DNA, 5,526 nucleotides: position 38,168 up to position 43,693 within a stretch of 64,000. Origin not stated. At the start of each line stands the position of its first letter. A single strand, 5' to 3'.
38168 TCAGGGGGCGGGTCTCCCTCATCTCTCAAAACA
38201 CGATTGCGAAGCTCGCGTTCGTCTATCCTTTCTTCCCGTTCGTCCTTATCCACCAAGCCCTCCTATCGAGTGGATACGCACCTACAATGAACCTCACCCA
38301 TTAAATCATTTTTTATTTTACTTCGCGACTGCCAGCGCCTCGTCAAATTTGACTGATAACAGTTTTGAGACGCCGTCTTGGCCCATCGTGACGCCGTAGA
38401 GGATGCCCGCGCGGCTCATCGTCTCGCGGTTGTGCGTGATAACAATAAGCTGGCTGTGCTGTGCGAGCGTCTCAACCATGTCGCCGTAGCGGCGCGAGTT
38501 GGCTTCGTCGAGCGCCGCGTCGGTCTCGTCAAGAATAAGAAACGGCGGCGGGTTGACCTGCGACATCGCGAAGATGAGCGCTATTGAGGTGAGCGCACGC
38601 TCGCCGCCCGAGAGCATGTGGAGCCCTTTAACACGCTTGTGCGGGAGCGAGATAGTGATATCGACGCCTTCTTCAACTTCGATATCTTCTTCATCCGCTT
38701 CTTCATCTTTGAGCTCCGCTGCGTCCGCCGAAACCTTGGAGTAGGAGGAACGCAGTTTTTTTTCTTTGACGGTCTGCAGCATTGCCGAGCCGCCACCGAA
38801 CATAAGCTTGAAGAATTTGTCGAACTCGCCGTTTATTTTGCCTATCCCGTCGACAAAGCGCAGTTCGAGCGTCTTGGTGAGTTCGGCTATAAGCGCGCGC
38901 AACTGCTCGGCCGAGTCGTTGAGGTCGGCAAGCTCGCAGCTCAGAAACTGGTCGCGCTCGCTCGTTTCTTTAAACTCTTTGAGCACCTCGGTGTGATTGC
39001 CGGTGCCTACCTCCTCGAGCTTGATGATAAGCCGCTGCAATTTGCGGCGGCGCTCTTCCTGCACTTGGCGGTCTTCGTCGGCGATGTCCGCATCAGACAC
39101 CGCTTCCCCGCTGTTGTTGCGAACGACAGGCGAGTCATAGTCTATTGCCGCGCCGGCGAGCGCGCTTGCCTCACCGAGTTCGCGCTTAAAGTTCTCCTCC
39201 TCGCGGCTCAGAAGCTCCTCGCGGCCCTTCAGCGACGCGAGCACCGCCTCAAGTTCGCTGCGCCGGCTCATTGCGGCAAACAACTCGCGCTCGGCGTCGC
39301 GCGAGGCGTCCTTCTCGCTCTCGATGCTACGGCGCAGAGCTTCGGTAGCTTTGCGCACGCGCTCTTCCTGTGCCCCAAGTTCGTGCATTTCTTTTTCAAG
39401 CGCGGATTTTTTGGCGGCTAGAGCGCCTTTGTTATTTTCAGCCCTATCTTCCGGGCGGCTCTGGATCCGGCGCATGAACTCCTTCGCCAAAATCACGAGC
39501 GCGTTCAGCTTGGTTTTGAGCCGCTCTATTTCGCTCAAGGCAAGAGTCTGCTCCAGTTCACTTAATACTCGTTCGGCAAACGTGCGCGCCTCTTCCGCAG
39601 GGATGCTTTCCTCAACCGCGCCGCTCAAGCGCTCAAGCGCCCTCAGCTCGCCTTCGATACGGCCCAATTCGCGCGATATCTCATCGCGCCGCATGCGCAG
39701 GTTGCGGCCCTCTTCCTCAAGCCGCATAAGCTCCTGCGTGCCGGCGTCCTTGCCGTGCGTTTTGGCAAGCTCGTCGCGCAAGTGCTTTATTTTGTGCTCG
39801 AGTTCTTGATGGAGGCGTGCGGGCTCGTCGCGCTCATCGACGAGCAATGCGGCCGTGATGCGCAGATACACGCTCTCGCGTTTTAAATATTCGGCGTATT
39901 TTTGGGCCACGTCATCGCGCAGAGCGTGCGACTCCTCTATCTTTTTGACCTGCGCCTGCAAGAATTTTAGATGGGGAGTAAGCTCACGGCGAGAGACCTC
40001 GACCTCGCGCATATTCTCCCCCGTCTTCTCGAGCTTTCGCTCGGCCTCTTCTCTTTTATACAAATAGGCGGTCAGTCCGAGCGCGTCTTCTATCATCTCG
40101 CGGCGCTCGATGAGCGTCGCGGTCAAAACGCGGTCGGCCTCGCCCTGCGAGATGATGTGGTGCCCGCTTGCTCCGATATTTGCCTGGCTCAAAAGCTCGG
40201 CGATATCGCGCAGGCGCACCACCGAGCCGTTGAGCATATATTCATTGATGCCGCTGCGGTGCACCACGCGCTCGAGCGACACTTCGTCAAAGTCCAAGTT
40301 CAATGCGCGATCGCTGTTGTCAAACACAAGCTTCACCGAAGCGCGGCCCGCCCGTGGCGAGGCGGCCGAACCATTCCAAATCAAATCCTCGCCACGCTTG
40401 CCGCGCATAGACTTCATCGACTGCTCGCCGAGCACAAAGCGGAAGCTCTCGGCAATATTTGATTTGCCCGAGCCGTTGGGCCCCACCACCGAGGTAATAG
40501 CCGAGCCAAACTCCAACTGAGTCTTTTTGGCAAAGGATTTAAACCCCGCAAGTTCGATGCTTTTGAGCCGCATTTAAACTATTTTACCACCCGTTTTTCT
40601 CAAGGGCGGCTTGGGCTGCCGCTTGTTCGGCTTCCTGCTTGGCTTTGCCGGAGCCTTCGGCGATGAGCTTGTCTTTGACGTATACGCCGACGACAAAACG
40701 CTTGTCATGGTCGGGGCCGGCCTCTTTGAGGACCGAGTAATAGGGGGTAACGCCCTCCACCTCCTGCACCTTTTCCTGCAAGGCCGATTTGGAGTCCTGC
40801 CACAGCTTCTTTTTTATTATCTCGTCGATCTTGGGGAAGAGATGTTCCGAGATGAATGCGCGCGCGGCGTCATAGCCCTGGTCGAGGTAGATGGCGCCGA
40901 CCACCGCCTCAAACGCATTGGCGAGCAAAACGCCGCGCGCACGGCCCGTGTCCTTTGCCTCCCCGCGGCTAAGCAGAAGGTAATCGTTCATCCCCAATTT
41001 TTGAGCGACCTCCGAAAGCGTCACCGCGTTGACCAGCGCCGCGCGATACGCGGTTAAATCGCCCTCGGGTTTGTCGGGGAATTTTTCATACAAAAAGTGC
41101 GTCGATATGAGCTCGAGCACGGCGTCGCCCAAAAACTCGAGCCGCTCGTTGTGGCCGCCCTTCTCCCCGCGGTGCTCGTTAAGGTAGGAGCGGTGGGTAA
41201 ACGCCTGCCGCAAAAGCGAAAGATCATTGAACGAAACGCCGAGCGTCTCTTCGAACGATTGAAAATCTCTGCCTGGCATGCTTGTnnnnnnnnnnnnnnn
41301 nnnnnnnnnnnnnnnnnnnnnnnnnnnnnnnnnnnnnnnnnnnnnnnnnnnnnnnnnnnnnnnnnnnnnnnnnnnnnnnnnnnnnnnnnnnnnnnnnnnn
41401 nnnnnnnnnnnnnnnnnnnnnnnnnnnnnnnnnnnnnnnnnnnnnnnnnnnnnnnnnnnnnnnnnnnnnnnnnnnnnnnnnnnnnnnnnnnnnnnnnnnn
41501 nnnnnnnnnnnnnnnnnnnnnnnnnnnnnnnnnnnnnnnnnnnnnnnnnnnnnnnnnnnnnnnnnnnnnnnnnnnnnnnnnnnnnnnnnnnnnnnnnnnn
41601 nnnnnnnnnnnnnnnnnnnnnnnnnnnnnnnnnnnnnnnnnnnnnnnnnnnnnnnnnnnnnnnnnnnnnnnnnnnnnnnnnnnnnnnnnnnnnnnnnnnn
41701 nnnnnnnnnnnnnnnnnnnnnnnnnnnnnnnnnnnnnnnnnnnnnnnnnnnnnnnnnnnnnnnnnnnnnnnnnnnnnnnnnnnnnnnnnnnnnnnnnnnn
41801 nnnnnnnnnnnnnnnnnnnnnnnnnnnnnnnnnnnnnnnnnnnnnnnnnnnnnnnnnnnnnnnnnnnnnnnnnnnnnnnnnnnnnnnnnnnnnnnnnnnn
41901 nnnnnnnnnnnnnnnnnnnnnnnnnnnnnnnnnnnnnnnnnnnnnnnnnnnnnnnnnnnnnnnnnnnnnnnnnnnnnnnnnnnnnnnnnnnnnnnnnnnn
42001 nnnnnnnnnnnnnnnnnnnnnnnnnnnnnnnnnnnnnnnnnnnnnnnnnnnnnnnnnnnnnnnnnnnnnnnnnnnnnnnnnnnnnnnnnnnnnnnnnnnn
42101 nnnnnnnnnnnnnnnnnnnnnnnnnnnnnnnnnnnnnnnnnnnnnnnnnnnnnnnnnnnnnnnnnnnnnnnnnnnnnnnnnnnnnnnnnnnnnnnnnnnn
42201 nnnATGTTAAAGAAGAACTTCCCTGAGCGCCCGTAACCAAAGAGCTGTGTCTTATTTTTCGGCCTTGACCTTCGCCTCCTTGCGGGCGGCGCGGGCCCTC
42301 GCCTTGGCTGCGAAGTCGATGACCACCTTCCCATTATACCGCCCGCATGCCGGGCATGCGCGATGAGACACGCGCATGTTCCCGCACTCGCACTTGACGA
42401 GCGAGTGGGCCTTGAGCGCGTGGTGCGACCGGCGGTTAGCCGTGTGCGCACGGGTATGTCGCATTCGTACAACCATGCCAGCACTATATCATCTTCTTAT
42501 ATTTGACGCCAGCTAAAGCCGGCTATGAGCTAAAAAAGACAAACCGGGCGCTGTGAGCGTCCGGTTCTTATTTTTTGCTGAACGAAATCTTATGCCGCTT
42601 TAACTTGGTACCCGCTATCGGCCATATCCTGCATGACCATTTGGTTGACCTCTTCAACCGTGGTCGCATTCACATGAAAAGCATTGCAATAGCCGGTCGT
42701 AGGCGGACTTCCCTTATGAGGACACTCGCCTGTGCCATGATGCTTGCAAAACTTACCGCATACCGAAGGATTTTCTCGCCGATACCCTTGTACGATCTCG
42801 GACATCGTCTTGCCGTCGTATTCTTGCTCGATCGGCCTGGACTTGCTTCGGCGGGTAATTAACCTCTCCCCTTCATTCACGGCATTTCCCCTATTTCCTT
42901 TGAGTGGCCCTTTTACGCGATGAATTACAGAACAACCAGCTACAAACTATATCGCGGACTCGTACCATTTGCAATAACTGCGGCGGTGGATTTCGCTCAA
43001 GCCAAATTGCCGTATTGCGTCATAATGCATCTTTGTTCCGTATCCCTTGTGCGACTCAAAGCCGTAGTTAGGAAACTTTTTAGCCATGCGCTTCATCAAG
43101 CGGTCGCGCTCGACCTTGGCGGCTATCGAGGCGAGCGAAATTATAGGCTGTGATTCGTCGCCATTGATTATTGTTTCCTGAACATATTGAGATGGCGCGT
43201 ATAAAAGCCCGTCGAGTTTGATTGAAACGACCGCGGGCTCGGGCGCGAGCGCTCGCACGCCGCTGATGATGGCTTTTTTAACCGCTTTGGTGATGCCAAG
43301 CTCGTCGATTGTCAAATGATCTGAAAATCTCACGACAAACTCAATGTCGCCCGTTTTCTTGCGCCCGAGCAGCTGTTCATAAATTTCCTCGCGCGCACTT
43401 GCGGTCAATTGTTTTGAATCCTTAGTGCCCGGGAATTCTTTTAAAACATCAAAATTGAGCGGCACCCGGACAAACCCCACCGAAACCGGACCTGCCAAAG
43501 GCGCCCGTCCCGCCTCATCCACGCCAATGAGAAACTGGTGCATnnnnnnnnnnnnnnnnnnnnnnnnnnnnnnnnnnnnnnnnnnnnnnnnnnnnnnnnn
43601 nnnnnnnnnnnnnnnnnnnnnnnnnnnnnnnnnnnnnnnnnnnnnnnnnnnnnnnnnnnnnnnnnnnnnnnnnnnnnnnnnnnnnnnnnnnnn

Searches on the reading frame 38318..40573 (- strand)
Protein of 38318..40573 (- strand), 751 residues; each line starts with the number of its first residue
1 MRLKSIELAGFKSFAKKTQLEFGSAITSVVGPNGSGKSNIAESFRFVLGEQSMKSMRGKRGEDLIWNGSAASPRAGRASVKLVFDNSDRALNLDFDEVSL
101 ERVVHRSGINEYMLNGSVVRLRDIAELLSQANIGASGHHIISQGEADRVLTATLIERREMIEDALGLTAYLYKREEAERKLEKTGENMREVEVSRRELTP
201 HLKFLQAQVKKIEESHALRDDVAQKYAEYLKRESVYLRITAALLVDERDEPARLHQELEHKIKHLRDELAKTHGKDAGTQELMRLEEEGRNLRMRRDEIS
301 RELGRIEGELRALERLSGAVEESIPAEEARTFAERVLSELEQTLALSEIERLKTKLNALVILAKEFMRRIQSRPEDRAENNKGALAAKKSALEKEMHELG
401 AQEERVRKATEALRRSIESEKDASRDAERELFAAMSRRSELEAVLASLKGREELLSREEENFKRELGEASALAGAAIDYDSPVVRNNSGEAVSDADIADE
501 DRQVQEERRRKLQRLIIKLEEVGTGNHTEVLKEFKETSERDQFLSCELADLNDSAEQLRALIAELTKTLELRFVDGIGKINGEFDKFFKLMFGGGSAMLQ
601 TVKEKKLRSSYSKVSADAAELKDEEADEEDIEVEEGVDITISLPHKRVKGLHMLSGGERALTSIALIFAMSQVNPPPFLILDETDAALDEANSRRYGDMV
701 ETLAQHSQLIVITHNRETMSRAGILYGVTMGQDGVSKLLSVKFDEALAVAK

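Call 57: search_protein_families(library=pfam, proteins=[window:38318-40573:-], max_evalue=0.0001)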
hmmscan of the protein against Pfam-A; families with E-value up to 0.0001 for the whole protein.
window:38318-40573:- (751 aa): 5 families
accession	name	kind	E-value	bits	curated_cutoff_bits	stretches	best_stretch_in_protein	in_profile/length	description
PF02463.25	SMC_N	-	1.8e-66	224.2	40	1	3-736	2-219/220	RecF/RecN/SMC N terminal domain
PF13476.12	AAA_23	-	2.1e-10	42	27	1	5-213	1-197/201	AAA domain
PF13304.12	AAA_21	-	7.3e-09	36.5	27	0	26-57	1-26/304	AAA domain, putative AbiEii toxin, Type IV TA system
PF13175.12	AAA_15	-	4.7e-07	30.2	32.1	1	1-634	1-291/374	AAA ATPase domain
PF00005.33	ABC_tran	-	2.5e-06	28.6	25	0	625-684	80-135/137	ABC transporter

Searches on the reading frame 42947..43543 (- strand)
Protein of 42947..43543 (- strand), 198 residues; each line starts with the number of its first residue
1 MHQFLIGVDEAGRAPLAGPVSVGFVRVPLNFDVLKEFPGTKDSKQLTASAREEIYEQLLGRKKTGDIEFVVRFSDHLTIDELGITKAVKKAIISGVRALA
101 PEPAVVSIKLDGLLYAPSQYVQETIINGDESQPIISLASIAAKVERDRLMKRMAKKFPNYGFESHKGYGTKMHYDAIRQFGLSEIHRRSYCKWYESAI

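Call 57: search_protein_families(library=pfam, proteins=[window:42947-43543:-], max_evalue=0.0001)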
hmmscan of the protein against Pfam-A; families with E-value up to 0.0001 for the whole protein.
window:42947-43543:- (198 aa): 1 family
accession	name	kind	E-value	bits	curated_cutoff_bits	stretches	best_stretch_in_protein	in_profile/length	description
PF01351.25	RNase_HII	-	1.1e-30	107.5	25.8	1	6-192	1-198/199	Ribonuclease HII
